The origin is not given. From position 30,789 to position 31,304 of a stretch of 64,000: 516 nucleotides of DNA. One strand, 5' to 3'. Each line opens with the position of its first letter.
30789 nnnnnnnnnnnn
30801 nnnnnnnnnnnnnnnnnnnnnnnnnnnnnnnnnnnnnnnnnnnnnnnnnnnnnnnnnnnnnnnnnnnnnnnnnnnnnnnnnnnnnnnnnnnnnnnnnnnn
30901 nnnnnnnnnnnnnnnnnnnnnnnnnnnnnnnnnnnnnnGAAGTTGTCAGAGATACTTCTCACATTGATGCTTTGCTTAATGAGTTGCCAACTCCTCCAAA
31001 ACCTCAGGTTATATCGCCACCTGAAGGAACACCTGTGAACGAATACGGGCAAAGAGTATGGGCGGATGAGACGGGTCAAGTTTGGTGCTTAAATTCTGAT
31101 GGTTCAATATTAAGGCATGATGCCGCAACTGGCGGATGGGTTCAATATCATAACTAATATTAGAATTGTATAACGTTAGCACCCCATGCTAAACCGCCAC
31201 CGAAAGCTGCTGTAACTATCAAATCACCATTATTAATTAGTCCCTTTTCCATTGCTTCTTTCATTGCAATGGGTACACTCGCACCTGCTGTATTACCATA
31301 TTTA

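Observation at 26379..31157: Archaeal 1,592-aa surface protein assembled from eukaryote-style modules (RCC1 blades, ephrin-receptor-like Cys repeats, PPC, thrombospondin-3 Ca repeats)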

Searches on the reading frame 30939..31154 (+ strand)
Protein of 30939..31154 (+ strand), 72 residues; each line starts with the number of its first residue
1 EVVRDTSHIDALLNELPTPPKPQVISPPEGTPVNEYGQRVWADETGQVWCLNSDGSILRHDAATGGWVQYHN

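Call 30: search_solved_structures(query=A2, max_evalue=10, show_alignments=3)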
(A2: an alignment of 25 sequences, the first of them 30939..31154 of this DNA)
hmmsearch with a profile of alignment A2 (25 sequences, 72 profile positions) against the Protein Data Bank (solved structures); distinct sequences matched with E-value up to 10: 15.
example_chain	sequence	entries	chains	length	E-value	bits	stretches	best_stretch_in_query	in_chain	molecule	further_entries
7awz_A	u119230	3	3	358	1.9e-10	43.6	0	45-68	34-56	Scone-E | SconeE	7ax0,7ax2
6tji_A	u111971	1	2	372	6.5e-10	42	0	44-56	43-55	Cake10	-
6tjh_A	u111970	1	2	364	1.7e-08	37.4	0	44-56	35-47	Cake9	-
6tjg_A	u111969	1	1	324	9.9e-08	35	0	44-56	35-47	Cake8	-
3hxj_A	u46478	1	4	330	1.2e-07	34.6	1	45-68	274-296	Pyrrolo-quinoline quinone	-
7awy_A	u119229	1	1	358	1.5e-06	31.1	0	47-68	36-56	Scone-R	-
6tjf_A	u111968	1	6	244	5.1e-06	29.5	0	44-56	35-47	Cake6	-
6tje_A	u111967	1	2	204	5e-05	26.3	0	44-56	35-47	Cake5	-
6tjd_A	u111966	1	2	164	0.00071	22.6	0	44-56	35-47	Cake4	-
6tjc_A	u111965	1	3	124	0.022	17.8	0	44-56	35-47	Cake3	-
4qbo_A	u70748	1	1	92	0.68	13.1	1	8-44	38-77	Nuclease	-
7dxn_A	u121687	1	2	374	0.94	12.6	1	42-64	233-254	Membrane associated protein kinase with beta-propeller domain, pyrrolo-quinoline quinone b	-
7evf_AA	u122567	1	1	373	0.94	12.6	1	42-64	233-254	PQQ_3 domain-containing protein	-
7eq5_A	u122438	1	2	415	1.4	12.1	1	42-64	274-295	Membrane associated protein kinase with beta-propeller domain, pyrrolo-quinoline quinone b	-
3jb9_L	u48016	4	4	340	1.5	12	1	41-66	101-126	Pre-mRNA-splicing factor cwf17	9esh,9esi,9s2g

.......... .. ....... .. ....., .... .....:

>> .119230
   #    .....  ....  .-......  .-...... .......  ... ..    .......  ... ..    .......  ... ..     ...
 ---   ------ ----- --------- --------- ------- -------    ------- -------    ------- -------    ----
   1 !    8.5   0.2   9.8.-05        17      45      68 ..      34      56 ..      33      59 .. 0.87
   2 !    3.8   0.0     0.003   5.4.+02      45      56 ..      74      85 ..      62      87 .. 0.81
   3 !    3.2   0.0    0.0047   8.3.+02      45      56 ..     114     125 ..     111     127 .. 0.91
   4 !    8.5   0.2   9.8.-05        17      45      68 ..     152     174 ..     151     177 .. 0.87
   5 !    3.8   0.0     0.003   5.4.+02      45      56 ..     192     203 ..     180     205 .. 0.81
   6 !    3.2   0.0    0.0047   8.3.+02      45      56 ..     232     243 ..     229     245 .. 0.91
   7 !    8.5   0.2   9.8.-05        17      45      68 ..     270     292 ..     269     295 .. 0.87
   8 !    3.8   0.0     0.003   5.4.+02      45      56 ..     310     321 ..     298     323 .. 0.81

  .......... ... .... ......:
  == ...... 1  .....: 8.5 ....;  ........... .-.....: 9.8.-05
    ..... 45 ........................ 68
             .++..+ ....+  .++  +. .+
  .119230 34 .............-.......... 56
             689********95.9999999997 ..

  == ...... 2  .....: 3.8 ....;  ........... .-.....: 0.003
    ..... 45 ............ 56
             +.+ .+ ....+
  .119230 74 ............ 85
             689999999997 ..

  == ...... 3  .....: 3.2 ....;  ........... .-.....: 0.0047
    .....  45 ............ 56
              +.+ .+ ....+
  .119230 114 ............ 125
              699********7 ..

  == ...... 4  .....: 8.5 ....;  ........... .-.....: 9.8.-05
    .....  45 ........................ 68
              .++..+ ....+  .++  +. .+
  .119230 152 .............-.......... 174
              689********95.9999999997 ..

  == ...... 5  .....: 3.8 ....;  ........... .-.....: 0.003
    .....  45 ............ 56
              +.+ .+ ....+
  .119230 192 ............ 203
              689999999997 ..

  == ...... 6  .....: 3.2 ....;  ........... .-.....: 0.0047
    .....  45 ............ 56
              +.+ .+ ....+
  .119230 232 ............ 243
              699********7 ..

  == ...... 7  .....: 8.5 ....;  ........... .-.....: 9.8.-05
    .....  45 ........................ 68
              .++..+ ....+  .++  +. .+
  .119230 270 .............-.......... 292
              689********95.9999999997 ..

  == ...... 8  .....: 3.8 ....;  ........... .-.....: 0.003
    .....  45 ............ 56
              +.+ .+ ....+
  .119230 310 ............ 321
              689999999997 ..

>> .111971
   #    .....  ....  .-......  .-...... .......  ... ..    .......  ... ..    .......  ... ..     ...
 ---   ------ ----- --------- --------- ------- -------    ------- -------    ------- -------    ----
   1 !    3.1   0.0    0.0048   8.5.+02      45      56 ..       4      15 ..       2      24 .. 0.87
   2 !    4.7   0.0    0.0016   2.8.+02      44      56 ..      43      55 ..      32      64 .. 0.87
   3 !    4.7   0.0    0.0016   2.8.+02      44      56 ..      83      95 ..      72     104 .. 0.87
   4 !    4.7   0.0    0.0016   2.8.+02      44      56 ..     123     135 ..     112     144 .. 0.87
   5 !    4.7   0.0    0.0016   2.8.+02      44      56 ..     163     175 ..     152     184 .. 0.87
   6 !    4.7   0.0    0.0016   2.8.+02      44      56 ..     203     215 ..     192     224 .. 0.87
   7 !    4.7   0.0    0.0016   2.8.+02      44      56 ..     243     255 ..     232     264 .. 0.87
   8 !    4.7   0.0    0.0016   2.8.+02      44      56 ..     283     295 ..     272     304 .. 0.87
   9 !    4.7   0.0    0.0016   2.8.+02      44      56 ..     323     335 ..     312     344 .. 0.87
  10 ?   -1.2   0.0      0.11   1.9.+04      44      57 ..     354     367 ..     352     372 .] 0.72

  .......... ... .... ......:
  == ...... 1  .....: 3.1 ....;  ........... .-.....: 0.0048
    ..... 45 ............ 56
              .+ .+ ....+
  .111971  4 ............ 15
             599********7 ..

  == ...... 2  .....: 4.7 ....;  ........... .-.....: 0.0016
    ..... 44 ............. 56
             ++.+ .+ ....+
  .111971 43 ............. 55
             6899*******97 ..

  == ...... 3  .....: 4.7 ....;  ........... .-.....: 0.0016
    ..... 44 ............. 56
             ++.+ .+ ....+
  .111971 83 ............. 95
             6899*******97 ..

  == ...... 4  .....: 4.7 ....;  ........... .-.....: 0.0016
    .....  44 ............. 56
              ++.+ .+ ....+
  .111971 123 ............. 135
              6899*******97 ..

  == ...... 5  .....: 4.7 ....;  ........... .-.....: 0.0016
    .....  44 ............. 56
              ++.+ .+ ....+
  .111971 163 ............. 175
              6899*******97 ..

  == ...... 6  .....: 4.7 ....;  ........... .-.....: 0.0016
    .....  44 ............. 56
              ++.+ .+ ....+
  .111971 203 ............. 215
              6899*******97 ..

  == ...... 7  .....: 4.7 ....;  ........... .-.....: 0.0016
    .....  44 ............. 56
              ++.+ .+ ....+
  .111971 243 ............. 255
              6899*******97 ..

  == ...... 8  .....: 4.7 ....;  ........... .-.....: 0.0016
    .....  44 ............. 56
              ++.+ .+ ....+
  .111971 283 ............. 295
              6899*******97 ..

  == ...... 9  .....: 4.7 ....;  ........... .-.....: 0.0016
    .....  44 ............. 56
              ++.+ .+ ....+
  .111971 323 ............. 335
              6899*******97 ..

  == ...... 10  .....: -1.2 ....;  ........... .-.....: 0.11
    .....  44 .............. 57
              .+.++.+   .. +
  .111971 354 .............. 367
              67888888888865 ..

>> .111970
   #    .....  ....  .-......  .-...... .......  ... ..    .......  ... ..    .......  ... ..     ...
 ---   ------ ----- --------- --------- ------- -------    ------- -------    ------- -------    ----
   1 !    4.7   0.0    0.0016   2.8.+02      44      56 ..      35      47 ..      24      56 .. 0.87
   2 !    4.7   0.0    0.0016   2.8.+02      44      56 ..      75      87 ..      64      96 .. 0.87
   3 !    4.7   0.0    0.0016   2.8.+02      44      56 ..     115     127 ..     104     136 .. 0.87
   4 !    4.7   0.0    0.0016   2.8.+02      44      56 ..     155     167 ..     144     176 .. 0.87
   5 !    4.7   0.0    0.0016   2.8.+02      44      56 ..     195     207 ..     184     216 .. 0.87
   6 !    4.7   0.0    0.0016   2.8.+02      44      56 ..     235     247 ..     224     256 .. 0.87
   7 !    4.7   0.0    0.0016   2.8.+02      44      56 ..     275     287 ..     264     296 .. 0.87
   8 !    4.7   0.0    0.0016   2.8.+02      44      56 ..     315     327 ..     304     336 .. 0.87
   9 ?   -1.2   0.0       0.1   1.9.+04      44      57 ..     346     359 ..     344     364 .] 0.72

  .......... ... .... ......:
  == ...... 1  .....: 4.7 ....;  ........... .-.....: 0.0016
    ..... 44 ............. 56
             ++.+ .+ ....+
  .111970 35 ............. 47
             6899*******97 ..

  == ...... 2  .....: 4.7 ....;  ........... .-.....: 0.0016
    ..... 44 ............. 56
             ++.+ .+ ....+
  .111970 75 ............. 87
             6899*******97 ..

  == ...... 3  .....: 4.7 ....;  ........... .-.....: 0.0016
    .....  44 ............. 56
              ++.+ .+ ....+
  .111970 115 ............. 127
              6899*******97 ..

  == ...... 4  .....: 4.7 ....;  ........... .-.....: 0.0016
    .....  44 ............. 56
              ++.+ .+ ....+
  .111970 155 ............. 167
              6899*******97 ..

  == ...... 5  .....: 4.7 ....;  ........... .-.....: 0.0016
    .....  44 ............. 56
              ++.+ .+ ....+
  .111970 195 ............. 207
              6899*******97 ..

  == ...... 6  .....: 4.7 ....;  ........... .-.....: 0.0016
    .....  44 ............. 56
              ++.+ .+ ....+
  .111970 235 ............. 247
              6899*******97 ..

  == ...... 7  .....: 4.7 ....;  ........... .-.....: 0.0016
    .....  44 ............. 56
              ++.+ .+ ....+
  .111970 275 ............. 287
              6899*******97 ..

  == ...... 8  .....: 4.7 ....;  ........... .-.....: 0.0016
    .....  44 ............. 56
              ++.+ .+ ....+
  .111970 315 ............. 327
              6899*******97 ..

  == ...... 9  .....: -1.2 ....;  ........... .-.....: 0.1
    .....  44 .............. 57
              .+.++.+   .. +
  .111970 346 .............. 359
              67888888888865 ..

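Call 34: predict_structure(alignment_id=A2)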
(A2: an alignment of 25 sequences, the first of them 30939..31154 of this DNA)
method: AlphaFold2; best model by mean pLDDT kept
length: 72 residues; sequences in the alignment: 25
mean_pLDDT: 74.9   pTM: 0.50
mean pLDDT of the five models: 74.9, 74.7, 73.8, 72.8, 70.8
residues with pLDDT >= 90: 5; 70-90: 42; 50-70: 23; < 50: 2
segments of 3 or more residues with pLDDT < 50: none
pLDDT, mean of each block of 10 residues (from residue 1): 54 56 69 85 87 87 87 66
secondary structure, 60 per line:
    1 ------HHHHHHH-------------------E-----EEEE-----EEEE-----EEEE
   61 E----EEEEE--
elements in order: H7-13 E39-42 E48-51 E57-61 E66-70

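Call 38: fold_search(model_id=the predicted structure, library=pdb)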
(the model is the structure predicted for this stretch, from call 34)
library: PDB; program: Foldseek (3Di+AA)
matches with E <= 10: 682; with E <= 0.001: 0
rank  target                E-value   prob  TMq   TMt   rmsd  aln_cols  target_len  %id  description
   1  9ya3_I                1.7e-01  0.97  0.42  0.15   3.5        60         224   18  Cryo-EM structure of the apical region of subpellicular microtubule (SPMT) from Toxoplasma gondii (8-nm repeat) (released 2025-12-03)
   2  9ya3_K                2.8e-01  0.99  0.40  0.14   1.2        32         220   25  Cryo-EM structure of the apical region of subpellicular microtubule (SPMT) from Toxoplasma gondii (8-nm repeat) (released 2025-12-03)
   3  6dm4_A                2.8e-01  0.63  0.31  0.20   7.4        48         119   14  Crystal structure of the SH2 domain from RavO (Lpg1129) from Legionella pneumophila in complex with Homo sapiens Shc1  (released 2018-06-27)
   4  9mr4_EF               3.0e-01  0.16  0.23  0.16  15.0        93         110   10  NAC: Ribosome nascent chain complex(Oxa1L) (released 2025-08-20)
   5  5fsb_A                3.4e-01  0.97  0.38  0.13   2.1        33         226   30  Structure of tectonin 2 from laccaria bicolor in complex with 2-o-methyl-methyl-seleno-beta-l-fucopyranoside (released 2017-03-29)
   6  3ww8_A                3.8e-01  0.54  0.36  0.22  11.7        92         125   11  Crystal structure of the computationally designed Pizza3 protein (released 2014-10-08)
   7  5fsc_B                4.1e-01  0.92  0.36  0.13   2.4        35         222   31  Structure of tectonin 2 from Laccaria bicolor in complex with allyl- alpha_4-methyl-mannoside (released 2017-03-29)
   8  9ya3_J                4.6e-01  0.94  0.40  0.14   1.7        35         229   26  Cryo-EM structure of the apical region of subpellicular microtubule (SPMT) from Toxoplasma gondii (8-nm repeat) (released 2025-12-03)
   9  5fsb_B                5.2e-01  0.89  0.36  0.13   2.4        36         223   30  Structure of tectonin 2 from laccaria bicolor in complex with 2-o-methyl-methyl-seleno-beta-l-fucopyranoside (released 2017-03-29)
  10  4a2m_B                5.5e-01  0.84  0.35  0.04   2.5        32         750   19  Structure of the periplasmic domain of the heparin and heparan sulphate sensing hybrid two component system BT4663 in  (released 2012-05-02)
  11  3ott_A                5.9e-01  0.98  0.39  0.04   1.3        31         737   39  Crystal Structure of the extracellular domain of the putative one component system BT4673 from B. thetaiotaomicron (released 2011-08-10)
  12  9s6c_C                5.9e-01  0.69  0.35  0.09   3.1        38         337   18  B12 Binding protein - BtuK1 (released 2025-09-17)
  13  8ttq_B                6.3e-01  0.84  0.41  0.06   4.2        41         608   22  Cryo-EM structure of the inner MKLN1 dimer from an autoinhibited MKLN1 tetramer (released 2024-09-11)
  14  9f1d_Cu               6.3e-01  0.13  0.22  0.16  17.5        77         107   12  Mammalian quaternary complex of a translating 80S ribosome, NAC, MetAP1 and NatA/E-HYPK (released 2024-08-21)
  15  3ebw_A                6.7e-01  0.30  0.20  0.10   9.3        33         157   12  Crystal structure of major allergens, Per a 4 from cockroaches (released 2008-12-02)
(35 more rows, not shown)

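Call 46: search_protein_representatives(alignment_id=A2)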
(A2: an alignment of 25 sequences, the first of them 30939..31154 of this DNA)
Query: 25 sequences, 72 profile positions. Proteins with E-value up to 0.001 (for the whole library): 111; up to 1e-10: 39; up to 1e-30: 0. The best 111 are listed.
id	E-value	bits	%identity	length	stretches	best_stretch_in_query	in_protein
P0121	3.5e-28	113.4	-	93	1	4-71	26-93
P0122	1.6e-27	111.2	-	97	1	4-72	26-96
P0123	1.7e-27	111.1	-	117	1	3-72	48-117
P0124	3.5e-26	106.9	-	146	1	3-72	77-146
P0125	9.8e-26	105.5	-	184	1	5-72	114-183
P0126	1.0e-25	105.4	-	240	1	3-72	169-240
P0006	1.6e-25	104.8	-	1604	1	4-71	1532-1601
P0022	1.6e-25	104.8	-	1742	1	4-71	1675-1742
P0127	3.1e-25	103.9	-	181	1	3-71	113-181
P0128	1.9e-24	101.4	-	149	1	4-72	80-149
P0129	4.1e-24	100.3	-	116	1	13-71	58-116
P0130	4.9e-24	100.1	-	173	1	4-71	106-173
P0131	5.1e-24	100.0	-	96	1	7-71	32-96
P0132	5.6e-24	99.9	-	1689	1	4-72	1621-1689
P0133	1.7e-23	98.4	-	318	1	5-69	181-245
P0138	3.7e-17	78.0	-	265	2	7-70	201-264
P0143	2.4e-13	65.8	-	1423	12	44-68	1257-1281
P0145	4.4e-13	65.0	-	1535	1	14-70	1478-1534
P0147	1.2e-12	63.6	-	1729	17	44-59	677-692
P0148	1.4e-12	63.4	-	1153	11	44-70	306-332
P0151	1.1e-11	60.5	-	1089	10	17-69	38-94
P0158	1.3e-10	57.0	-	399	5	32-70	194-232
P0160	1.0e-09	54.2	-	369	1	22-70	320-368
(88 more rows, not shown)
